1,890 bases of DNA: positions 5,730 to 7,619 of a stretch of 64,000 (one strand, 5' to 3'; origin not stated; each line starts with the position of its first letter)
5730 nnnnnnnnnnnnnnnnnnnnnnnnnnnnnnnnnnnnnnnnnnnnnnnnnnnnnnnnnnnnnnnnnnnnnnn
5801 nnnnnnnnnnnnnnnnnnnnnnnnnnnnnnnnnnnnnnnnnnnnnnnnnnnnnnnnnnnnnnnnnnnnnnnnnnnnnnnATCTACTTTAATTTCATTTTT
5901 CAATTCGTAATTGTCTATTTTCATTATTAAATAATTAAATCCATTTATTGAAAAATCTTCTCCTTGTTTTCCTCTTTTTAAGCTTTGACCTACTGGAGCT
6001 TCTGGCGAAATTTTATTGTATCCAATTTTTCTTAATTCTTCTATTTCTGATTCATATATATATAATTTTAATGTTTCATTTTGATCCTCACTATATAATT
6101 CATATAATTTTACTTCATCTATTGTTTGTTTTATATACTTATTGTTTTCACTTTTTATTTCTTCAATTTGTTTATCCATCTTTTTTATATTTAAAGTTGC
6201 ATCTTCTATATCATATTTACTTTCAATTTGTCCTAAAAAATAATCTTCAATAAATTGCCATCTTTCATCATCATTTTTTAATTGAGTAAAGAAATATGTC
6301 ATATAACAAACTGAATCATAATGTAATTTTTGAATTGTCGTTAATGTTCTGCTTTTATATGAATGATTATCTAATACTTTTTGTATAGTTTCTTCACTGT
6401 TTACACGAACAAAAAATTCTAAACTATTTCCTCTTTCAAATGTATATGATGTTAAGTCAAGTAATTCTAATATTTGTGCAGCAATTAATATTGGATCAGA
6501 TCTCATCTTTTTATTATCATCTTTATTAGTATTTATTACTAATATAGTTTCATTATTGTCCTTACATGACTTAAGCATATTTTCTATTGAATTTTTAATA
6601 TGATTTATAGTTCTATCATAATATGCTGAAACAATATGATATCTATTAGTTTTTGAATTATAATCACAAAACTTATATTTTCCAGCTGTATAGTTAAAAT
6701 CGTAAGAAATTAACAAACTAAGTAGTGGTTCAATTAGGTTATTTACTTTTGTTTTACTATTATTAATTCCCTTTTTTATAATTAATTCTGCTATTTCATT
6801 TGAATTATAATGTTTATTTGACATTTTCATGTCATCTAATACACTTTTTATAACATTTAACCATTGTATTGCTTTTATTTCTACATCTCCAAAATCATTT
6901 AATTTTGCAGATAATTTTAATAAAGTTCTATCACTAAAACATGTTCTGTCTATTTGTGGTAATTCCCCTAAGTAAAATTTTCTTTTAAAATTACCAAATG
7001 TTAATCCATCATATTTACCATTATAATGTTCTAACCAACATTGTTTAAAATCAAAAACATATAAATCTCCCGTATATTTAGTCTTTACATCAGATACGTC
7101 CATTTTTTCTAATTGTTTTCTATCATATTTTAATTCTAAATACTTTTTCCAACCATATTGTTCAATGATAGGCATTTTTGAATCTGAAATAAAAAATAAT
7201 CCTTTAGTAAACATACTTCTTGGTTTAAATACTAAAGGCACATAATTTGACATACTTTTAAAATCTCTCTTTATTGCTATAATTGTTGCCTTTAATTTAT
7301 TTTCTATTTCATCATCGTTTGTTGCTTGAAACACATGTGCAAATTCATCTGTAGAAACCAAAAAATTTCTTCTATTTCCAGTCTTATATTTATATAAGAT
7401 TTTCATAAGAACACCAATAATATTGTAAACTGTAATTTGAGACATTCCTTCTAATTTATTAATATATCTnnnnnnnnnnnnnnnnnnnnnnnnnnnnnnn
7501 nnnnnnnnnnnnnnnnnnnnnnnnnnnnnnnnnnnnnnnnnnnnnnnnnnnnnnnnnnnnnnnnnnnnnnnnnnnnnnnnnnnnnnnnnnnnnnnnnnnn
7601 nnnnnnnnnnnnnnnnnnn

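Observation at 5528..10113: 1169-aa RecQ-like helicase with novel flanking domains, next to a small gene whose 3' end is duplicated 4 kb away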

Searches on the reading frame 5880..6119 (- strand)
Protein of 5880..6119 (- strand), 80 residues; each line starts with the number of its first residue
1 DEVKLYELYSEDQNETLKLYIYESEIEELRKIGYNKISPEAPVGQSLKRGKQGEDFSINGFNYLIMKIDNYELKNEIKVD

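Call 58: search_solved_structures(query=A5, max_evalue=10, show_alignments=3)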
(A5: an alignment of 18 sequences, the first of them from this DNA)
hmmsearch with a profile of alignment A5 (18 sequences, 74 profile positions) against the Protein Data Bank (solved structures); distinct sequences matched with E-value up to 10: 0.

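Call 59: search_protein_families(library=pfam, alignment_id=A5, max_evalue=1)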
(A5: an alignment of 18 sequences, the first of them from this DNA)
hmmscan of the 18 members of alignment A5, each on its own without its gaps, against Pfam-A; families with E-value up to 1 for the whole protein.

A. member 1, seq(80 aa): 2 families
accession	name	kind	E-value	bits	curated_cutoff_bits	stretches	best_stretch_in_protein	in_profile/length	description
PF01272.25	GreA_GreB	-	0.00044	20.6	26.9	1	11-60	17-63/77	Transcription elongation factor, GreA/GreB, C-term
PF04495.20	GRASP55_65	-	0.057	14.2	27.7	1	2-44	79-118/138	GRASP55/65 PDZ-like domain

B. families by the number of members that match (of 18 scanned): 14 families
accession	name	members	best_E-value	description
PF01272.25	GreA_GreB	13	0.00044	Transcription elongation factor, GreA/GreB, C-term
PF20753.2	DUF6558_C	1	0.0021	Phage tail C-terminal domain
PF05763.18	DUF835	1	0.0062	Protein of unknown function (DUF835)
PF00924.24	MS_channel_2nd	1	0.033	Mechanosensitive ion channel, beta-domain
PF01759.27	NTR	1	0.048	UNC-6/NTR/C345C module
PF06563.17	DUF1125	1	0.049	Protein of unknown function (DUF1125)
PF10482.14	CtIP_N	1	0.049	Tumour-suppressor protein CtIP N-terminal domain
PF04495.20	GRASP55_65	1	0.057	GRASP55/65 PDZ-like domain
PF24190.1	OB_RNR_2nd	1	0.075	Ribonuclease R second OB domain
PF00777.23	Glyco_transf_29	1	0.08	Glycosyltransferase family 29 (sialyltransferase)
PF09857.14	YjhX_toxin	1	0.09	Putative toxin of bacterial toxin-antitoxin pair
PF16636.10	APC_u15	1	0.095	Unstructured region on APC between APC_crr regions 5 and 6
PF09320.16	DUF1977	1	0.11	Domain of unknown function (DUF1977)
PF13603.12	tRNA-synt_1_2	1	0.12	Leucyl-tRNA synthetase, editing domain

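Call 86: find_homologous_proteins(query=A5, max_evalue=0.01)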
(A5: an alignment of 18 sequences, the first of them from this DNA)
Query A5 (18 sequences) (80 aa, profile of the alignment): 4 proteins with E <= 0.01 among 262 candidates.
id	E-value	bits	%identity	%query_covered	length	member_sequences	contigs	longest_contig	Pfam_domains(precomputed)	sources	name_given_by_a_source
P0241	8.2e-25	105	76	100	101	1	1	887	-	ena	-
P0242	1.7e-24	104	100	100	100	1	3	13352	-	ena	-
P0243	1.1e-18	85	34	48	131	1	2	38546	-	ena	-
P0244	3.9e-11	61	98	61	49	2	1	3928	-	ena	-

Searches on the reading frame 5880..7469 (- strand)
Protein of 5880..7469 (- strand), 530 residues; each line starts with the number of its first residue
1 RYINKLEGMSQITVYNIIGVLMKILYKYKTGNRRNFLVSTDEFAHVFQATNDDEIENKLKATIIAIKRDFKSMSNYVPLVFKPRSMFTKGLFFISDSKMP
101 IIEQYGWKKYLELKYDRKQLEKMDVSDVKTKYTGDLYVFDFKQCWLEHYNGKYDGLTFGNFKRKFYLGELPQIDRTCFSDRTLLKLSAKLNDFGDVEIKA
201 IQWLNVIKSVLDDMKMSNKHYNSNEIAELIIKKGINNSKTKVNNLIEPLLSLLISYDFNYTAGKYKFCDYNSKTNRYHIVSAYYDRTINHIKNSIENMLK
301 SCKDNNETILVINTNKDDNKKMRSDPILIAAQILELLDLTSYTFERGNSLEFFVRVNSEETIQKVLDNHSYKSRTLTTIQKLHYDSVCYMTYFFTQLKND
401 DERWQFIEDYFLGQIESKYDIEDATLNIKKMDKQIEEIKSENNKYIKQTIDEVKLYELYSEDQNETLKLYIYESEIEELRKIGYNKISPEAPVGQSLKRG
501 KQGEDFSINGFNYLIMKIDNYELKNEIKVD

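Call 54: search_solved_structures(query=A4, max_evalue=10)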
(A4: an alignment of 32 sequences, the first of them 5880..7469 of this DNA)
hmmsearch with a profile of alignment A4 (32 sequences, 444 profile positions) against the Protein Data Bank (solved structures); distinct sequences matched with E-value up to 10: 1.
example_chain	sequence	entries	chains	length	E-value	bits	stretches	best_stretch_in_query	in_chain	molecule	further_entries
1n3y_A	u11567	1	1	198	1.6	11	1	212-274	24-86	Integrin alpha-X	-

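Call 55: search_protein_families(library=pfam, alignment_id=A4, max_evalue=1)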
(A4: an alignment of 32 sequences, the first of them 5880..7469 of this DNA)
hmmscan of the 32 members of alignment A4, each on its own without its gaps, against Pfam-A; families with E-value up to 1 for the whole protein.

A. member 1, window:5880-7469:- (530 aa): 3 families
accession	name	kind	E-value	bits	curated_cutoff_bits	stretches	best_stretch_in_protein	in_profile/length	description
PF01272.25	GreA_GreB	-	0.0099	16.3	26.9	1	482-510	35-63/77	Transcription elongation factor, GreA/GreB, C-term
PF04945.19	YHS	-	0.055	13.9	30.3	1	121-144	6-32/47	YHS domain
PF16752.10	TBCC_N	-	0.16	12.7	27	0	282-308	32-58/115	Tubulin-specific chaperone C N-terminal domain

B. families by the number of members that match (of 32 scanned): 24 families
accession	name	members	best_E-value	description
PF21459.3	INI1_DNA-bd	1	0.0023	SWI/SNF Subunit INI1, DNA binding domain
PF13022.12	HTH_Tnp_1_2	1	0.004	Helix-turn-helix of insertion element transposase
PF00271.37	Helicase_C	1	0.0069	Helicase conserved C-terminal domain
PF01272.25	GreA_GreB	1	0.0099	Transcription elongation factor, GreA/GreB, C-term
PF20765.3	Phage_tail_terminator_8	1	0.013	Phage tail terminator protein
PF23221.1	HEAT_MROH2B_1st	1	0.016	MROH2B-like, HEAT repeats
PF01734.28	Patatin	1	0.028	Patatin-like phospholipase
PF17666.6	DUF5528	1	0.045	Family of unknown function (DUF5528)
PF00377.23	Prion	1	0.053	Prion/Doppel alpha-helical domain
PF04945.19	YHS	1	0.055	YHS domain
PF16243.10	Sm_like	1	0.062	Sm_like domain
PF23873.1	DUF7228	1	0.07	Family of unknown function (DUF7228)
PF05866.16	RusA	1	0.086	Endodeoxyribonuclease RusA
PF06047.16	Nkap_C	1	0.092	NF-kappa-B-activating protein C-terminal domain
PF02086.21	MethyltransfD12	1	0.11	D12 class N6 adenine-specific DNA methyltransferase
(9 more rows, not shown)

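Call 69: predict_structure(alignment_id=A6)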
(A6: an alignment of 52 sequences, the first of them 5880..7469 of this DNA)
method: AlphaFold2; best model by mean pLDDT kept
length: 530 residues; sequences in the alignment: 52
mean_pLDDT: 81.4   pTM: 0.62
mean pLDDT of the five models: 81.4, 79.9, 79.6, 79.2, 78.9
residues with pLDDT >= 90: 142; 70-90: 313; 50-70: 46; < 50: 29
segments of 3 or more residues with pLDDT < 50: 425-435, 441-449, 526-530
pLDDT, mean of each block of 10 residues (from residue 1): 60 82 84 76 80 81 85 76 68 92 93 89 75 89 86 76 86 88 87 92 94 91 91 83 84 74 69 83 89 90 87 66 81 91 76 81 83 81 79 87 89 83 53 49 41 90 92 88 93 92 91 93 54
secondary structure, 60 per line:
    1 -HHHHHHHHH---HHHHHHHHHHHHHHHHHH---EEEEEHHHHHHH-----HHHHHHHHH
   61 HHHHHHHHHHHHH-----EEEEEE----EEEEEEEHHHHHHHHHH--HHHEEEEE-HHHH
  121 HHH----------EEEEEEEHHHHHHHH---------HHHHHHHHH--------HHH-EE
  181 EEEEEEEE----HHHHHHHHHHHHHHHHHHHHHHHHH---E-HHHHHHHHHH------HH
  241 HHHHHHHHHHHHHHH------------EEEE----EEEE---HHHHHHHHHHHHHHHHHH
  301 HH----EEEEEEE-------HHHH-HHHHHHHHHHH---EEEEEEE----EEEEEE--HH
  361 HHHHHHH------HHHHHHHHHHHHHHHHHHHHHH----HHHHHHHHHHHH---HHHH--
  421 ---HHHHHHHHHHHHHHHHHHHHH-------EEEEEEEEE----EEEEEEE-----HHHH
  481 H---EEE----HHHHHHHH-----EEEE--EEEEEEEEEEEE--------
elements in order: H2-10 H14-31 E35-39 H40-46 H52-73 E79-84 E89-95 H96-105 E111-115 H117-123 E134-140 H141-148 H158-166 E179-188 H193-217 H223-232 H239-255 E268-271 E276-279 H283-302 E307-313 H321-324 H326-336 E340-346 E351-356 H359-367 H374-395 H400-411 H415-418 H424-444 E452-460 E465-471 H477-481 E485-487 H492-499 E505-508 E511-522

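Call 73: fold_search(model_id=the predicted structure, library=pdb)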
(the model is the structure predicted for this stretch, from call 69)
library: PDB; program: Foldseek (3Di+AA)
matches with E <= 10: 164; with E <= 0.001: 0
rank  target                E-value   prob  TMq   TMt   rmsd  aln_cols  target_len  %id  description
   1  1sks_A                5.8e-02  0.10  0.10  0.08  28.2       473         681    9  Binary 3' complex of T7 DNA polymerase with a DNA primer/template containing a cis-syn thymine dimer on the template (released 2004-07-06)
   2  3aoi_X                6.7e-02  0.96  0.11  0.32  20.9       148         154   21  RNA polymerase-Gfh1 complex (Crystal type 2) (released 2010-12-08)
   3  1sl1_A                1.2e-01  0.07  0.09  0.08  28.5       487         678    9  Binary 5' complex of T7 DNA polymerase with a DNA primer/template containing a cis-syn thymine dimer on the template (released 2004-07-06)
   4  1skw_A                2.0e-01  0.06  0.10  0.08  28.0       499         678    8  Binary 3' complex of T7 DNA polymerase with a DNA primer/template containing a disordered cis-syn thymine dimer on the (released 2004-07-06)
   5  2arr_A                3.6e-01  0.09  0.06  0.09  15.6       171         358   13  Human plasminogen activator inhibitor-2.[loop (66-98) deletion mutant] complexed with peptide n-acetyl-teaaagmggvmtgr- (released 2006-07-11)
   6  1sl0_C                3.6e-01  0.04  0.09  0.08  27.0       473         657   10  Ternary 3' complex of T7 DNA polymerase with a DNA primer/template containing a disordered cis-syn thymine dimer on th (released 2004-07-06)
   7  6p7e_A                3.6e-01  0.04  0.08  0.07  27.9       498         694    9  Structure of T7 DNA Polymerase Bound to a Primer/Template DNA and a Peptide that Mimics the C-terminal Tail of the Pri (released 2020-03-04)
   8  3u21_A                4.0e-01  0.94  0.14  0.55   5.5       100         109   11  Crystal structure of a Fragment of Nuclear factor related to kappa-B-binding protein (residues 370-495) (NFRKB) from H (released 2011-11-02)
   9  7sxq_A                4.0e-01  0.10  0.09  0.09  18.2       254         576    9  Plasmodium falciparum apicoplast DNA polymerase (exo-minus) without affinity tag (released 2022-10-19)
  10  6wvk_H                4.7e-01  0.69  0.12  0.09  15.6       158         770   15  Cryo-EM structure of Bacillus subtilis RNA Polymerase in complex with HelD (released 2020-11-18)
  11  1sl0_A                5.2e-01  0.04  0.09  0.08  27.6       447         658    9  Ternary 3' complex of T7 DNA polymerase with a DNA primer/template containing a disordered cis-syn thymine dimer on th (released 2004-07-06)
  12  1sl2_A                5.4e-01  0.04  0.09  0.08  27.3       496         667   10  Ternary 5' complex of T7 DNA polymerase with a DNA primer/template containing a cis-syn thymine dimer on the template  (released 2004-07-06)
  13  3px4_A                7.0e-01  0.04  0.09  0.09  20.7       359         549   12  Crystal Structure of Bacillus DNA Polymerase I Large Fragment Bound to DNA and ddCTP-dA Mismatch (wobble) in Ajar Conf (released 2011-10-19)
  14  3hpo_A                7.4e-01  0.07  0.09  0.09  16.5       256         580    9  Crystal structure of fragment DNA polymerase I from Bacillus stearothermophilus Y714S mutant bound to G:T mismatch (released 2010-06-23)
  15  7n7s_B                8.6e-01  0.03  0.09  0.11  23.6       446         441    9  Crystal Structure of Hydroxymethylglutaryl-CoA reductase from Elizabethkingia anophelis NUHP1 (released 2021-06-23)
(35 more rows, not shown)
